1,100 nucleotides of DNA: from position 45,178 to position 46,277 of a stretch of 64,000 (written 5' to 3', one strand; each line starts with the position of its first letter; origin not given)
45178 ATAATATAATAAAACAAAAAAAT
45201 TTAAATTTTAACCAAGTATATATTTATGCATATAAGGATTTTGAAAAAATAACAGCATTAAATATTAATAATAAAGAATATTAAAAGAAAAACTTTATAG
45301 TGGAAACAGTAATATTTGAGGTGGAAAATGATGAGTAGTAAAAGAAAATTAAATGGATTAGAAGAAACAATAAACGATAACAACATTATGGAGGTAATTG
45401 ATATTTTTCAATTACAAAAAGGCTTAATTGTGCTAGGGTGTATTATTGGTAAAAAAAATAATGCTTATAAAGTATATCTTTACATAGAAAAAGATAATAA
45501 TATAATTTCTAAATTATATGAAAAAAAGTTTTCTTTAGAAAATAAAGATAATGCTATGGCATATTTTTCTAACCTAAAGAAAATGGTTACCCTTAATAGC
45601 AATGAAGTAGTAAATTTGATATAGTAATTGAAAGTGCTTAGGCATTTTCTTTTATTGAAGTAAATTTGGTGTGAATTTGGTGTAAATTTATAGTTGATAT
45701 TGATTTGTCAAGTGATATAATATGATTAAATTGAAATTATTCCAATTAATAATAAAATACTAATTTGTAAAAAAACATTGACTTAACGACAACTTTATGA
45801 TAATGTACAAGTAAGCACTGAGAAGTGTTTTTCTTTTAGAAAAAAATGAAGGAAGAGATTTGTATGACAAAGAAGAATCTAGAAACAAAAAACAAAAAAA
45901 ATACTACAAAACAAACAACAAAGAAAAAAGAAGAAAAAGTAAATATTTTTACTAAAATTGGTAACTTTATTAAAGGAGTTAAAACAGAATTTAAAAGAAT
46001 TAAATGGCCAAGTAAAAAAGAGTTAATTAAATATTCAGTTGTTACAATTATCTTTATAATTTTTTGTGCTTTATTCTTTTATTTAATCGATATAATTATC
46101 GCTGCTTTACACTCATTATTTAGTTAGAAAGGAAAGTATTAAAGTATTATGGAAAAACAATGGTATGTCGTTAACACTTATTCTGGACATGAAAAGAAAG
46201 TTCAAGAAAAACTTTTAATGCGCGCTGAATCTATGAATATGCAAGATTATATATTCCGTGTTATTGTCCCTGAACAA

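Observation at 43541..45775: Repeat-bounded three-gene operon (CYTH protein plus two unknowns) inserted between a radical-SAM gene and secE: candidate undescribed system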

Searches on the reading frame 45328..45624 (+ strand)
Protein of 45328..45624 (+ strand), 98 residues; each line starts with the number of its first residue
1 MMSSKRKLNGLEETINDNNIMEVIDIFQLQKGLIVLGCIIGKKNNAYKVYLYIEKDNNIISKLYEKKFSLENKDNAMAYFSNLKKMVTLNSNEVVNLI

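Call 4: search_protein_families(library=pfam, proteins=[window:45328-45624:+], max_evalue=1)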
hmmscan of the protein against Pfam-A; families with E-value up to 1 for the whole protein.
window:45328-45624:+ (98 aa): 2 families
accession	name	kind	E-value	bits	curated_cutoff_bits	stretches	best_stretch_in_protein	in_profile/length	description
PF21852.1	DUF6911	-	0.022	14.9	24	1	11-63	18-70/128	Family of unknown function (DUF6911)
PF18231.7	SerK_C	-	0.027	15.2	25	1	31-79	39-84/105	L-serine kinase SerK, C-terminal domain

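Call 5: search_protein_families(library=ncbifam, proteins=[window:45328-45624:+], max_evalue=1)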
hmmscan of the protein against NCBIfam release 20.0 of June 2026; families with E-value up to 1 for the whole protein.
window:45328-45624:+ (98 aa): 3 families
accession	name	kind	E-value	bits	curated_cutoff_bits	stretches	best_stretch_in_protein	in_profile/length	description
NF011297.0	PRK14710.1-1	equivalog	0.019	15.8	173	1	28-88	15-67/86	hypothetical protein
NF011298.0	PRK14710.1-3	equivalog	0.02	15.2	326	1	31-89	10-68/163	hypothetical protein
TIGR03448.1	mycothiol_MshD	equivalog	0.12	11.6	163.1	1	31-66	247-282/294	mycothiol synthase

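Call 6: search_protein_families(library=padloc, proteins=[window:45328-45624:+], max_evalue=1)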
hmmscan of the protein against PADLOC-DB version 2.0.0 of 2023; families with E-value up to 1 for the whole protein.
window:45328-45624:+ (98 aa): 0 families

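Call 23: find_homologous_proteins(query=window:45328-45624:+)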
Query window:45328-45624:+ (98 aa): 3 proteins with E <= 0.001 among 51 candidates.
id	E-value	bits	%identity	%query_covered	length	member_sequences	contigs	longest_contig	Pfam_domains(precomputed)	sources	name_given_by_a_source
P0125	1.4e-50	187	95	99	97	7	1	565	-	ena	-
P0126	1.6e-46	174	88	100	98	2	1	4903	-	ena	-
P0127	4.6e-33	131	96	69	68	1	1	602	-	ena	-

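Call 26: find_encoding_contigs(protein=P0126, flank=6000, max_places=4)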
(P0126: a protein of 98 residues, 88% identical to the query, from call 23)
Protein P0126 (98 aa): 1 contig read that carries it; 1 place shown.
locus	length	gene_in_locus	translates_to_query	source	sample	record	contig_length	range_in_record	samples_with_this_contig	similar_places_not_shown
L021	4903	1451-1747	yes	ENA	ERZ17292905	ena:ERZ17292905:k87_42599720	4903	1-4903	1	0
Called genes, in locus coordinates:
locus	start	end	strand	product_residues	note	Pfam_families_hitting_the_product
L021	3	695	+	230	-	?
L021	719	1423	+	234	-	-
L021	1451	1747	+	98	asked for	-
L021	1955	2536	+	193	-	PF02534:T4SS-DNA_transf, PF10412:TrwB_AAD_bind, PF12696:TraG-D_C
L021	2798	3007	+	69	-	-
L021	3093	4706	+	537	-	PF00239:Resolvase, PF07508:Recombinase, PF13408:Zn_ribbon_recom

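Call 57: search_protein_families(library=padloc, proteins=[L021:3093-4706:+], max_evalue=0.001)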
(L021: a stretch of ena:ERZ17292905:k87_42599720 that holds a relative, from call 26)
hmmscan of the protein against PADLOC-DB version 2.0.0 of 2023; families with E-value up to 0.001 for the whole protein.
L021:3093-4706:+ (537 aa): 0 families

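Call 88: search_protein_families(library=phrogs, proteins=[window:45328-45624:+], max_evalue=0.01)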
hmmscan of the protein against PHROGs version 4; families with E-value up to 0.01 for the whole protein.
window:45328-45624:+ (98 aa): 0 families

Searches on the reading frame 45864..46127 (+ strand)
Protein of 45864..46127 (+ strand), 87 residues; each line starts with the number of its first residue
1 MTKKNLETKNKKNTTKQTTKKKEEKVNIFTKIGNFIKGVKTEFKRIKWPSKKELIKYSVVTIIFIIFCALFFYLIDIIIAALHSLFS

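Call 4: search_protein_families(library=pfam, proteins=[window:45864-46127:+], max_evalue=1)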
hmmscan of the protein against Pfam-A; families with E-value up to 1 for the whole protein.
window:45864-46127:+ (87 aa): 3 families
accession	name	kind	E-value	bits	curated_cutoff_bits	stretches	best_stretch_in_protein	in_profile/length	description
PF00584.25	SecE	-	1.9e-18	66.6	22.7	1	34-82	2-50/55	SecE/Sec61-gamma subunits of protein translocation complex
PF07798.16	CCDC90-like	-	0.00017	21.9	33.5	1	6-74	108-173/175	Coiled-coil domain-containing protein 90-like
PF19723.4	DUF6216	-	0.001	18.8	27.3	1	7-75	79-143/270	Family of unknown function (DUF6216)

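Call 5: search_protein_families(library=ncbifam, proteins=[window:45864-46127:+], max_evalue=1)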
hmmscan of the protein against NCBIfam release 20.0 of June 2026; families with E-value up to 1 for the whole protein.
window:45864-46127:+ (87 aa): 17 families
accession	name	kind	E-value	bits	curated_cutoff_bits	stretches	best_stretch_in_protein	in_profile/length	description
TIGR00964.1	secE_bact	equivalog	1.2e-16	60.3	27.55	1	33-86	2-55/57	preprotein translocase subunit SecE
NF005783.0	PRK07597.9-4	equivalog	3.2e-11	43.6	127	1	10-76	30-96/109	preprotein translocase subunit SecE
NF005782.0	PRK07597.9-1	equivalog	2.5e-09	37.7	201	1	5-79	81-155/164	preprotein translocase subunit SecE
NF004373.0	PRK05740.1-3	equivalog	6e-08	32.6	154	1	34-85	96-147/150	preprotein translocase subunit SecE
NF004379.0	PRK05740.2-5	equivalog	1.2e-07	31.6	150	1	32-82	68-118/127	preprotein translocase subunit SecE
NF004371.0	PRK05740.1-1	equivalog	2.4e-07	30.9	109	1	34-80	69-115/126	preprotein translocase subunit SecE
NF004376.0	PRK05740.2-1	equivalog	4.4e-06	26.6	162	1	30-82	77-129/138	preprotein translocase subunit SecE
NF004378.0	PRK05740.2-4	equivalog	4.8e-05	23.6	171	1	34-85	68-119/122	preprotein translocase subunit SecE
NF004375.0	PRK05740.1-6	equivalog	0.00012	22.2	177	1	33-86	80-133/136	preprotein translocase subunit SecE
TIGR01494.1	ATPase_P-type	subfamily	0.0014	17.1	62.3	1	8-83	88-163/478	HAD-IC family P-type ATPase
NF004372.0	PRK05740.1-2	equivalog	0.005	17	134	1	34-82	68-116/123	preprotein translocase subunit SecE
TIGR00327.1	secE_euk_arch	equivalog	0.0075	16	36.2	1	31-83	5-57/61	protein translocase SEC61 complex subunit gamma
NF006907.0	PRK09400.1-2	equivalog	0.0092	16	99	1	10-85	4-75/78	preprotein translocase subunit SecE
NF004380.0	PRK05740.2-6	equivalog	0.016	15.2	194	1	31-79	64-112/123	preprotein translocase subunit SecE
NF050013.1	HpsJ_like_A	equivalog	0.024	14.3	140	1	8-75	142-209/217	HpsJ-like protein, cyanoexosortase A-associated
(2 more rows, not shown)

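Call 46: find_encoding_contigs(protein=window:45864-46127:+, flank=10000, max_places=10)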
Protein window:45864-46127:+ (87 aa): 12 contigs read that carry it; 9 places shown.
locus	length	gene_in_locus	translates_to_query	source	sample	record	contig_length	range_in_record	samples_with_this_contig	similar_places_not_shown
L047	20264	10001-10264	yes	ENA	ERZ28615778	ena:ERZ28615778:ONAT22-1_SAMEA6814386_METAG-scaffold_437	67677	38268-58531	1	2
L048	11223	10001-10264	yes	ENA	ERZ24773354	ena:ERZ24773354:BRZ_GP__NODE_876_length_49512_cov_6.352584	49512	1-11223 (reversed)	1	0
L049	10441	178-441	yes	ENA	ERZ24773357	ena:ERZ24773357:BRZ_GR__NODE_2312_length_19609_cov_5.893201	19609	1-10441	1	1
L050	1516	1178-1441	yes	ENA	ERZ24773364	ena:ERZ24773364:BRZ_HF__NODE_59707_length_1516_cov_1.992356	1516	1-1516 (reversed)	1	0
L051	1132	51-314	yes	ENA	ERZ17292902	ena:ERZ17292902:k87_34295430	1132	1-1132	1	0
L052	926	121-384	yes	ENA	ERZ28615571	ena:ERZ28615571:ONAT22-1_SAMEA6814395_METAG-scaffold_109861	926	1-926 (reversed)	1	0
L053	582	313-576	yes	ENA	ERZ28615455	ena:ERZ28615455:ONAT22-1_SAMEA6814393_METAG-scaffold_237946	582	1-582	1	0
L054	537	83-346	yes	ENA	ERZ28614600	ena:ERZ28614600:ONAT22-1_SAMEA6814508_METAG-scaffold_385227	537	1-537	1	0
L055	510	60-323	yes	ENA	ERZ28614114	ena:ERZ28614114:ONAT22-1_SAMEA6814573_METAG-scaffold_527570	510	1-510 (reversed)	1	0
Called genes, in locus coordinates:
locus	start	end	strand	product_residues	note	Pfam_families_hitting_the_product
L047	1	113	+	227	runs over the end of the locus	PF03462:PCRF, PF00472:RF-1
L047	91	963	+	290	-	PF19700:DUF6198, PF02588:YitT_membrane, PF10035:DUF2179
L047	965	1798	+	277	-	PF02588:YitT_membrane, PF10035:DUF2179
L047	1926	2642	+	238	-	PF02463:SMC_N (faint), PF00005:ABC_tran, PF13304:AAA_21 (faint)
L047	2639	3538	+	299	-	PF18075:FtsX_ECD, PF02687:FtsX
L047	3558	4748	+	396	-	PF24568:CC_PcsB, PF01551:Peptidase_M23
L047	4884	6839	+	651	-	PF00270:DEAD (faint), PF04851:ResIII, PF17757:UvrB_inter, PF27431:UvrB_3rd, PF00271:Helicase_C, PF12344:UvrB, PF02151:UVR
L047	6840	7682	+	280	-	PF04055:Radical_SAM, PF13186:SPASM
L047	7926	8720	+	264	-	PF01928:CYTH (weak)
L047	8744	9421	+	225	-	-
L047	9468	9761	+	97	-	-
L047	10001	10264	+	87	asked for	PF00584:SecE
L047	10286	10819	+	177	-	PF02357:NusG, PF00467:KOW (weak)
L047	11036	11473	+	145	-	PF03946:Ribosomal_L11_N, PF00298:Ribosomal_L11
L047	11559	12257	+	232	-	PF00687:Ribosomal_L1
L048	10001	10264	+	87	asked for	PF00584:SecE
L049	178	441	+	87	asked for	PF00584:SecE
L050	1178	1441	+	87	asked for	PF00584:SecE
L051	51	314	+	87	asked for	PF00584:SecE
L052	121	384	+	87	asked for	PF00584:SecE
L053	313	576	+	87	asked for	PF00584:SecE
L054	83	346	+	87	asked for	PF00584:SecE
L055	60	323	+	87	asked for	PF00584:SecE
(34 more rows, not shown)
